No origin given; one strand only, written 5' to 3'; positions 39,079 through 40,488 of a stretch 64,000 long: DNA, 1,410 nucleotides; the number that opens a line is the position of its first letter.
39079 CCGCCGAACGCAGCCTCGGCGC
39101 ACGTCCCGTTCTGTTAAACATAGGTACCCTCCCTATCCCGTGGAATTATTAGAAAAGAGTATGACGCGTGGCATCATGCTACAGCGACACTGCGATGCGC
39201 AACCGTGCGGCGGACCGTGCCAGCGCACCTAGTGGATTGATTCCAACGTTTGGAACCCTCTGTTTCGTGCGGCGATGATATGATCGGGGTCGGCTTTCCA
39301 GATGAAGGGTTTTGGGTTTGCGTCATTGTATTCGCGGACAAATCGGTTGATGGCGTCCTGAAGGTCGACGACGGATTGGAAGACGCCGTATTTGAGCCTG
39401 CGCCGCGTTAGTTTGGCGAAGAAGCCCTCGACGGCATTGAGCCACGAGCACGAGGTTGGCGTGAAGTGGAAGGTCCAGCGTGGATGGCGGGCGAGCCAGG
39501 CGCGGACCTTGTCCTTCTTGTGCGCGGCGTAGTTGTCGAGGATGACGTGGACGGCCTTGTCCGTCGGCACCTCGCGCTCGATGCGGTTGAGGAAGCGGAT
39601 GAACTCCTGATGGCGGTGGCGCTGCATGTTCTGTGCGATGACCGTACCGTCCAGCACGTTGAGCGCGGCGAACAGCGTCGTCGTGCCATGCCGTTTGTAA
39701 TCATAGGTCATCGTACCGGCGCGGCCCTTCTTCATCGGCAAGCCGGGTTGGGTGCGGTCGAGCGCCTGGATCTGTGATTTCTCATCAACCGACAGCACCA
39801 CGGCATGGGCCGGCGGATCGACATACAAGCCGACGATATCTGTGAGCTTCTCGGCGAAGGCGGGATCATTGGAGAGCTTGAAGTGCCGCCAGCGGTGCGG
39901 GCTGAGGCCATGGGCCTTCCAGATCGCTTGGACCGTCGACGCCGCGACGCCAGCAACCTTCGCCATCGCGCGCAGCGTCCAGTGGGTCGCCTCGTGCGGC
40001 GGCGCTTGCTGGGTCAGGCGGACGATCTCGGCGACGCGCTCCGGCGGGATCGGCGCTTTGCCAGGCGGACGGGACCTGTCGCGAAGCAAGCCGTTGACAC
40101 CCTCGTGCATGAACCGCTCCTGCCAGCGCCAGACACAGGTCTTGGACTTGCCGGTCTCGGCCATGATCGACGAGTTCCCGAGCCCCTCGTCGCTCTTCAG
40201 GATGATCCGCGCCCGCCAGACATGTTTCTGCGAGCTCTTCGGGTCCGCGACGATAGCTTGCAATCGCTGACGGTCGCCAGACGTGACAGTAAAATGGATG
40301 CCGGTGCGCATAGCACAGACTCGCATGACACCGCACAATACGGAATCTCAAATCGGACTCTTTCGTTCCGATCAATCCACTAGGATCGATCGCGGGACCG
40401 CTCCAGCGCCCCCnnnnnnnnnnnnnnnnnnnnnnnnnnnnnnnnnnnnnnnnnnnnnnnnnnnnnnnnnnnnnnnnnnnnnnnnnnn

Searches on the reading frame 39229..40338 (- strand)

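Call 51: search_protein_families(library=pfam, proteins=[window:39229-40338:-], max_evalue=0.001)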
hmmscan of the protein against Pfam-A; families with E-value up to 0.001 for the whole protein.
window:39229-40338:- (369 aa): 6 families
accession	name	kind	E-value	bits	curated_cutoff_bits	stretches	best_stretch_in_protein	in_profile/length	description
PF13358.12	DDE_3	-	2.5e-21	76.5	28.6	1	181-326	2-145/146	DDE superfamily endonuclease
PF13565.12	HTH_32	-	7.9e-12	46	33.7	1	69-140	2-73/73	Homeodomain-like domain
PF13384.12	HTH_23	-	9.2e-11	41.7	24.6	1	38-85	3-50/50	Homeodomain-like domain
PF13551.12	HTH_29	-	8.9e-10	39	28.1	1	42-92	1-51/64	Winged helix-turn helix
PF13518.12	HTH_28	-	6.4e-05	23.4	25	0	42-91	2-51/52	Helix-turn-helix domain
PF13683.12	rve_3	-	0.00068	19.8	26.5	0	291-342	6-58/67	Integrase core domain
